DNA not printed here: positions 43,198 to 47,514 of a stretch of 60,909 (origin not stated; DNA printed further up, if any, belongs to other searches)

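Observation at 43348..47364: GlnE carrying N-terminal tandem ACT domains (GlnD-like sensor fused to the glutamine synthetase adenylyltransferase)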

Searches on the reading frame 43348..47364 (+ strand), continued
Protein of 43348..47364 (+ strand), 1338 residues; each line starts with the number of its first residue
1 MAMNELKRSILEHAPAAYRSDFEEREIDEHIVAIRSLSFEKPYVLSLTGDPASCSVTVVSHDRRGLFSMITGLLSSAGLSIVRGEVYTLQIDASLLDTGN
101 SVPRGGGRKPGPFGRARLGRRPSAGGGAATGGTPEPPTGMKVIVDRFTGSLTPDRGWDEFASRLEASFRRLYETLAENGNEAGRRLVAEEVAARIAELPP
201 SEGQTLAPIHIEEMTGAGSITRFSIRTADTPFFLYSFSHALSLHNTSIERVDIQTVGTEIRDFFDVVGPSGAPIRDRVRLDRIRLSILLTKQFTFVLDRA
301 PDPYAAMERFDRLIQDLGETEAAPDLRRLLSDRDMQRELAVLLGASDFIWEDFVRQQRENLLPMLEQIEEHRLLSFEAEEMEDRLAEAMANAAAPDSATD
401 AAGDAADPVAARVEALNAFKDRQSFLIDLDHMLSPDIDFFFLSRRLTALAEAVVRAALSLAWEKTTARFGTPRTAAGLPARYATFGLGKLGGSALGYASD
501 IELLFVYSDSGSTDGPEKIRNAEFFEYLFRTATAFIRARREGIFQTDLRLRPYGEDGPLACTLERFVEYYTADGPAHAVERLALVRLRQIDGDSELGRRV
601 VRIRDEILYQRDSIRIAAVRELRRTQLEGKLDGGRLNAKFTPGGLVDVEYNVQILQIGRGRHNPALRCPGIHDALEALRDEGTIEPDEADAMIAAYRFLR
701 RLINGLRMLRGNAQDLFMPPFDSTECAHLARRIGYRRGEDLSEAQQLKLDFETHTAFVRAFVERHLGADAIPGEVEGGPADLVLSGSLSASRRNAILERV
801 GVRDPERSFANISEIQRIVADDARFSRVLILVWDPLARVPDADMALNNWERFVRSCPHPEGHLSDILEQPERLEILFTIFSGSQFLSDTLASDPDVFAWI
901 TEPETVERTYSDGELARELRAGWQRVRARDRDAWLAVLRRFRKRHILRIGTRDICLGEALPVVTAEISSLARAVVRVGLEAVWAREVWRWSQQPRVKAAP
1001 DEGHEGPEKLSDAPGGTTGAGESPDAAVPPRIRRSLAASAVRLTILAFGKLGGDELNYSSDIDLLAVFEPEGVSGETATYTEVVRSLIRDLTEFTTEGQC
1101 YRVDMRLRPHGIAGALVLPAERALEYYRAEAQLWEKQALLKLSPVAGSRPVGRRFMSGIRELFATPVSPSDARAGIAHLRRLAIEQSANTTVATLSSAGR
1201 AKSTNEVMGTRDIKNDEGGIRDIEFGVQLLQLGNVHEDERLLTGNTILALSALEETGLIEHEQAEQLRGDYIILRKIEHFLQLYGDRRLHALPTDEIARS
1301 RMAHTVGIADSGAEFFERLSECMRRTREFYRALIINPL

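Call 5: find_homologous_proteins(query=window:43348-47364:+, max_evalue=1e-10)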
Query window:43348-47364:+ (1338 aa): 1105 proteins with E <= 1e-10 among 8000 candidates; the best 120 are listed.
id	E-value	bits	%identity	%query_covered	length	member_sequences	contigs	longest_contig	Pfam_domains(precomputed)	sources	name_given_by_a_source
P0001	0.0e+0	2978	100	100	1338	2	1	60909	PF08335.17,PF03710.22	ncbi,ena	-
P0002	0.0e+0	2467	85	100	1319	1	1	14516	PF08335.17,PF03710.22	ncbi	-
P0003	0.0e+0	2407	83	100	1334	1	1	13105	PF08335.17,PF03710.22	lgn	-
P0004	0.0e+0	1714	62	100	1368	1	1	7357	PF08335.17,PF03710.22,PF01842.32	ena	-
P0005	0.0e+0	1688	60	100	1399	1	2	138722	PF08335.17,PF03710.22,PF01842.32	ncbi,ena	-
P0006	0.0e+0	1254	49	99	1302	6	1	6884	PF08335.17,PF03710.22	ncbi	-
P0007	0.0e+0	1249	49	99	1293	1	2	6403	PF08335.17,PF03710.22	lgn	-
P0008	0.0e+0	1248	49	99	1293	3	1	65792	PF08335.17,PF03710.22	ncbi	-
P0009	0.0e+0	1237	49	99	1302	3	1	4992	PF08335.17,PF03710.22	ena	-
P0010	0.0e+0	1222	50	96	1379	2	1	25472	PF08335.17,PF03710.22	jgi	-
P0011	0.0e+0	1124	46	98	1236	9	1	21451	PF08335.17,PF03710.22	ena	-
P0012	0.0e+0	1119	44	96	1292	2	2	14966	PF08335.17,PF03710.22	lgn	-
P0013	0.0e+0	1118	45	99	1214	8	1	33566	PF08335.17,PF03710.22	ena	-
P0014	0.0e+0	1108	46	91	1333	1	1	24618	PF08335.17,PF03710.22,PF01842.32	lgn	-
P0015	0.0e+0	1104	45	99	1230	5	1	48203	PF08335.17,PF03710.22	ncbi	ncbi:MAG: glutamate-ammonia-ligase adenylyltransferase [Alkalispirochaetaceae bacterium]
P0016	0.0e+0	1103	44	99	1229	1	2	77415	PF08335.17,PF03710.22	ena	-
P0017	0.0e+0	1094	44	99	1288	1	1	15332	PF08335.17,PF03710.22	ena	-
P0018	0.0e+0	1090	44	99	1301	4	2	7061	PF08335.17,PF03710.22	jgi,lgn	jgi:glutamate-ammonia-ligase adenylyltransferase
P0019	0.0e+0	1072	44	96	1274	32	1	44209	PF08335.17,PF03710.22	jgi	jgi:glutamate-ammonia-ligase adenylyltransferase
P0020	0.0e+0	1069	45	100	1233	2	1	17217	PF08335.17,PF03710.22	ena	-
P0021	0.0e+0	1065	44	99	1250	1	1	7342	PF08335.17,PF03710.22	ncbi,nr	ncbi:MAG: glutamate-ammonia-ligase adenylyltransferase [Spirochaetales bacterium]|nr:glutamate-ammon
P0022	0.0e+0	1065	44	95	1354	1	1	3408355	PF08335.17,PF03710.22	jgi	jgi:glutamate-ammonia-ligase adenylyltransferase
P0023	0.0e+0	1064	46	99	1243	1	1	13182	PF08335.17,PF03710.22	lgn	-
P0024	0.0e+0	1063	43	99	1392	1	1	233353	PF08335.17,PF03710.22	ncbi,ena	-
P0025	0.0e+0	1062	45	99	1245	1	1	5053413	PF08335.17,PF03710.22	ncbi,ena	-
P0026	0.0e+0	1062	45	98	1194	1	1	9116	PF08335.17,PF03710.22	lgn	-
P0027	0.0e+0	1061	45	99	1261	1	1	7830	PF08335.17,PF03710.22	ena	-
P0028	0.0e+0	1057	45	99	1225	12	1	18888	PF08335.17,PF03710.22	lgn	-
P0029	0.0e+0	1057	44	99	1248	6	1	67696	PF08335.17,PF03710.22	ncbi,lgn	ncbi:MAG: glutamate-ammonia-ligase adenylyltransferase [Alkalispirochaeta sp.]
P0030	0.0e+0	1057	45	99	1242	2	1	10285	PF08335.17,PF03710.22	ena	-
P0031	0.0e+0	1052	44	99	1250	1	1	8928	PF08335.17,PF03710.22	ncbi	ncbi:MAG: glutamate-ammonia-ligase adenylyltransferase [Alkalispirochaeta sp.]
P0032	0.0e+0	1051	44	99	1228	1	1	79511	PF08335.17,PF03710.22,PF01842.32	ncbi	-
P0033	0.0e+0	1049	44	99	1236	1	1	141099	PF08335.17,PF03710.22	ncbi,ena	-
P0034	0.0e+0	1049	43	99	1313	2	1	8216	PF08335.17,PF03710.22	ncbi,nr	ncbi:MAG TPA: glutamate-ammonia-ligase adenylyltransferase [Spirochaetia bacterium]|nr:glutamate-amm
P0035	0.0e+0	1046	43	98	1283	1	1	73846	PF08335.17,PF03710.22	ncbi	-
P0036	0.0e+0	1046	45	98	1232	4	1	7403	PF08335.17,PF03710.22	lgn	-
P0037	0.0e+0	1044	43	99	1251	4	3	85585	PF08335.17,PF03710.22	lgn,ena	-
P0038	0.0e+0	1043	43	99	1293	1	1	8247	PF08335.17,PF03710.22,PF01842.32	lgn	-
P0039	0.0e+0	1043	43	99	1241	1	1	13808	PF08335.17,PF03710.22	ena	-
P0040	0.0e+0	1042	42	98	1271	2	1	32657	PF08335.17,PF03710.22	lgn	-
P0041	0.0e+0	1038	44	99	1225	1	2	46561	PF08335.17,PF03710.22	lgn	-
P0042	0.0e+0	1035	43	99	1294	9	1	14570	PF08335.17,PF03710.22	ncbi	ncbi:MAG: glutamate-ammonia-ligase adenylyltransferase [Spirochaetaceae bacterium]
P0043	0.0e+0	1034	43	99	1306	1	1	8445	PF08335.17,PF03710.22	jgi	jgi:glutamate-ammonia-ligase adenylyltransferase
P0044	0.0e+0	1032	44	99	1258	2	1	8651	PF08335.17,PF03710.22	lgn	-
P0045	0.0e+0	1032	43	99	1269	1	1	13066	PF08335.17,PF03710.22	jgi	-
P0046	0.0e+0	1032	43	99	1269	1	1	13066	PF08335.17,PF03710.22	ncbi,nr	ncbi:MAG: glutamate-ammonia-ligase adenylyltransferase [Deltaproteobacteria bacterium]|nr:glutamate-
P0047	0.0e+0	1029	45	99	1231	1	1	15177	PF08335.17,PF03710.22,PF01842.32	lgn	-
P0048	0.0e+0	1028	42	96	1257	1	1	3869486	PF08335.17,PF03710.22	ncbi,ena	-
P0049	0.0e+0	1028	43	99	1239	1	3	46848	PF08335.17,PF03710.22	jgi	jgi:[glutamine synthetase] adenylyltransferase / [glutamine synthetase]-adenylyl-L-tyrosine phosphor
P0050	0.0e+0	1027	44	99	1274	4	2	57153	PF08335.17,PF03710.22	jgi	-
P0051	0.0e+0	1026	43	100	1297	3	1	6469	PF08335.17,PF03710.22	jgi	jgi:glutamate-ammonia-ligase adenylyltransferase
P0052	0.0e+0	1026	43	99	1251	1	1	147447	PF08335.17,PF03710.22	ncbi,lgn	ncbi:MAG: glutamate-ammonia-ligase adenylyltransferase [Alkalispirochaeta sp.]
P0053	0.0e+0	1026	43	99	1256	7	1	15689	PF08335.17,PF03710.22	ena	-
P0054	0.0e+0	1024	43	99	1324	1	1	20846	PF08335.17,PF03710.22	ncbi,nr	ncbi:MAG: glutamate-ammonia-ligase adenylyltransferase [Spirochaetaceae bacterium]|nr:MAG: glutamate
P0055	0.0e+0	1024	45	96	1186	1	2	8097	PF08335.17,PF03710.22,PF01842.32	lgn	-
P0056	0.0e+0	1024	44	97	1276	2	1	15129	PF08335.17,PF03710.22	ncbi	-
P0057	0.0e+0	1024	44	99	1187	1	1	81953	PF08335.17,PF03710.22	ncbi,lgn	-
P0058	0.0e+0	1023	42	99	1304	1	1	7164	PF08335.17,PF03710.22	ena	-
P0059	0.0e+0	1023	44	99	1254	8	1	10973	PF08335.17,PF03710.22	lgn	-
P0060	0.0e+0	1022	42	99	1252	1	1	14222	PF08335.17,PF17830.7,PF03710.22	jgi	jgi:glutamate-ammonia-ligase adenylyltransferase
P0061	0.0e+0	1020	44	99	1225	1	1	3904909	PF08335.17,PF03710.22,PF01842.32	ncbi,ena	-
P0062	0.0e+0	1020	43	99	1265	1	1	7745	PF08335.17,PF03710.22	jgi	jgi:glutamate-ammonia-ligase adenylyltransferase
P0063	0.0e+0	1020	43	99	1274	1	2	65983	PF08335.17,PF03710.22,PF01842.32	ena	-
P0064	0.0e+0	1019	44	98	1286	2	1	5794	PF08335.17,PF03710.22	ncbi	-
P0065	0.0e+0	1017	42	100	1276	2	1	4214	PF08335.17,PF03710.22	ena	-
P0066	0.0e+0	1016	41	99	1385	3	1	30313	PF08335.17,PF03710.22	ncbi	-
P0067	0.0e+0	1016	42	99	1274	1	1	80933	PF08335.17,PF03710.22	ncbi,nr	ncbi:MAG: glutamate-ammonia-ligase adenylyltransferase [Spirochaetaceae bacterium]|nr:MAG: glutamate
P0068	0.0e+0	1014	43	99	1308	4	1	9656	PF08335.17,PF03710.22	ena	-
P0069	0.0e+0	1014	44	99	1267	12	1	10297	PF08335.17,PF03710.22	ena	-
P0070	0.0e+0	1013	42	99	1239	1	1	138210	PF08335.17,PF03710.22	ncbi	-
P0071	0.0e+0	1013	43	98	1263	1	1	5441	PF08335.17,PF03710.22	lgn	-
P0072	0.0e+0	1012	44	98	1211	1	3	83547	PF08335.17,PF03710.22,PF01842.32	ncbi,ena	-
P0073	0.0e+0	1012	43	99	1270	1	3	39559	PF08335.17,PF03710.22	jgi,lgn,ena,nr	nr:glutamate-ammonia-ligase adenylyltransferase [Desulfobacterales bacterium]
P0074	0.0e+0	1012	44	99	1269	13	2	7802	PF08335.17,PF03710.22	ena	-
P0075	0.0e+0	1012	44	99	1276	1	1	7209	PF08335.17,PF03710.22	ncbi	ncbi:MAG: glutamate-ammonia-ligase adenylyltransferase [Spirochaetota bacterium]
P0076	1.5e-298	1012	42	99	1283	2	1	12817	PF08335.17,PF03710.22,PF01842.32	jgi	jgi:glutamate-ammonia-ligase adenylyltransferase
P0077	1.4e-297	1009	43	100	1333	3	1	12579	PF08335.17,PF03710.22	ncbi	ncbi:MAG: glutamate-ammonia-ligase adenylyltransferase [Spirochaetia bacterium]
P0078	2.0e-297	1008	43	99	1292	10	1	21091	PF08335.17,PF03710.22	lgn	-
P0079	2.5e-297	1008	43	99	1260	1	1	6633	PF08335.17,PF03710.22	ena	-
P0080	4.7e-297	1007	42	100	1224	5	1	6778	PF08335.17,PF17830.7,PF03710.22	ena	-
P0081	6.6e-297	1006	42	99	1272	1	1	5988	PF08335.17,PF03710.22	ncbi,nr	ncbi:MAG: glutamate-ammonia-ligase adenylyltransferase [Thermodesulfobacteriota bacterium]|nr:glutam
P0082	1.4e-296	1005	44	97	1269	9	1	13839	PF08335.17,PF03710.22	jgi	-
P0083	1.7e-296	1005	42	98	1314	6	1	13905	PF08335.17,PF03710.22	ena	-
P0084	2.7e-296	1004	43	99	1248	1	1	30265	PF08335.17,PF03710.22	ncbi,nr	ncbi:MAG: glutamate-ammonia-ligase adenylyltransferase [Spirochaetaceae bacterium]|nr:MAG: glutamate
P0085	4.9e-296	1003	44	97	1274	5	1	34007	PF08335.17,PF03710.22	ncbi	ncbi:MAG: glutamate-ammonia-ligase adenylyltransferase [bacterium]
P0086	5.4e-296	1003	43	99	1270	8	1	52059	PF08335.17,PF03710.22,PF01842.32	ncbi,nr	ncbi:MAG: glutamate-ammonia-ligase adenylyltransferase [Deltaproteobacteria bacterium]|nr:glutamate-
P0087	8.8e-296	1003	42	97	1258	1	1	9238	PF08335.17,PF03710.22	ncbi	-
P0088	8.9e-296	1003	43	99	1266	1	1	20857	PF08335.17,PF03710.22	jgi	jgi:glutamate-ammonia-ligase adenylyltransferase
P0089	1.9e-295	1001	40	99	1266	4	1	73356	PF08335.17,PF03710.22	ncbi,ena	-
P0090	3.0e-295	1001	43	97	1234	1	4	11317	PF08335.17,PF03710.22,PF01842.32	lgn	-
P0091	7.7e-295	999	43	99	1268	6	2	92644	PF08335.17,PF03710.22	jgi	jgi:glutamate-ammonia-ligase adenylyltransferase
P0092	8.7e-295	999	45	96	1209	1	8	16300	PF08335.17,PF03710.22,PF01842.32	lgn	-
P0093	1.3e-294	999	44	98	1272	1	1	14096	PF08335.17,PF03710.22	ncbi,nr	ncbi:MAG: glutamate-ammonia-ligase adenylyltransferase [Spirochaetales bacterium]|nr:glutamate-ammon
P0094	1.6e-294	998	43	99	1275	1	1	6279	PF08335.17,PF03710.22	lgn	-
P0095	2.4e-294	998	43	99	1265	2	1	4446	PF08335.17,PF03710.22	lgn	-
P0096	4.0e-294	997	43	99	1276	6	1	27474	PF08335.17,PF03710.22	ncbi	ncbi:MAG: glutamate-ammonia-ligase adenylyltransferase [Spirochaetales bacterium]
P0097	4.0e-294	997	43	99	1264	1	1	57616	PF08335.17,PF03710.22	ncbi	-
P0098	4.3e-294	997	43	96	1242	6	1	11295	PF08335.17,PF03710.22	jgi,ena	-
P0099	6.1e-294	996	42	96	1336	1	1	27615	PF08335.17,PF03710.22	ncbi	-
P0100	7.6e-294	996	43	98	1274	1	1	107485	PF08335.17,PF03710.22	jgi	-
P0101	8.0e-294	996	42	98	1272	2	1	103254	PF08335.17,PF03710.22,PF01842.32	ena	-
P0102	1.9e-293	995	42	100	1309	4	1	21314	PF08335.17,PF03710.22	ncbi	ncbi:MAG: glutamate-ammonia-ligase adenylyltransferase [Spirochaetaceae bacterium]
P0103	2.0e-293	995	41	98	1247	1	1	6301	PF08335.17,PF03710.22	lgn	-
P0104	2.0e-293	995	43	98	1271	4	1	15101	PF08335.17,PF03710.22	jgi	jgi:glutamate-ammonia-ligase adenylyltransferase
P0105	2.0e-293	995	43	98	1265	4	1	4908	PF08335.17,PF03710.22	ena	-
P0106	2.2e-293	995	43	99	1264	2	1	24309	PF08335.17,PF03710.22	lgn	-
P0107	2.9e-293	994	44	95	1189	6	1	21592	PF08335.17,PF03710.22,PF01842.32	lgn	-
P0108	4.8e-293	993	43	99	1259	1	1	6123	PF08335.17,PF03710.22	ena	-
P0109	4.9e-293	993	42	99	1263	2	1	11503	PF08335.17,PF03710.22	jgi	-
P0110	5.1e-293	993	42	99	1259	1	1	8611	PF08335.17,PF03710.22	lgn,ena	-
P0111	7.6e-293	993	44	96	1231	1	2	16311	PF08335.17,PF03710.22,PF01842.32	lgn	-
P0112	8.1e-293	993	44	97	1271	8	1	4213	PF08335.17,PF03710.22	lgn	-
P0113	1.1e-292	992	43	99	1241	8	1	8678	PF08335.17,PF03710.22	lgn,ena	-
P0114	1.5e-292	992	42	98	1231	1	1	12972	PF08335.17,PF03710.22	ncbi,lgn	-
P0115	1.8e-292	992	43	98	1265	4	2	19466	PF08335.17,PF03710.22,PF01842.32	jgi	jgi:glutamate-ammonia-ligase adenylyltransferase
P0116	3.1e-292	991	44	99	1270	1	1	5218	PF08335.17,PF03710.22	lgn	-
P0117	4.5e-292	990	42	98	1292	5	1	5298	PF08335.17,PF03710.22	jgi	jgi:glutamate-ammonia-ligase adenylyltransferase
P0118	4.5e-292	990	44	96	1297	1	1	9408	PF08335.17,PF03710.22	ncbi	-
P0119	5.0e-292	990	43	96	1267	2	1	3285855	PF08335.17,PF10335.15,PF03710.22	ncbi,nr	ncbi:glutamate-ammonia-ligase adenylyltransferase [Spirochaeta africana]|nr:glutamate-ammonia-ligase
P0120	5.7e-292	990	44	94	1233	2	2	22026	PF08335.17,PF03710.22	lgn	-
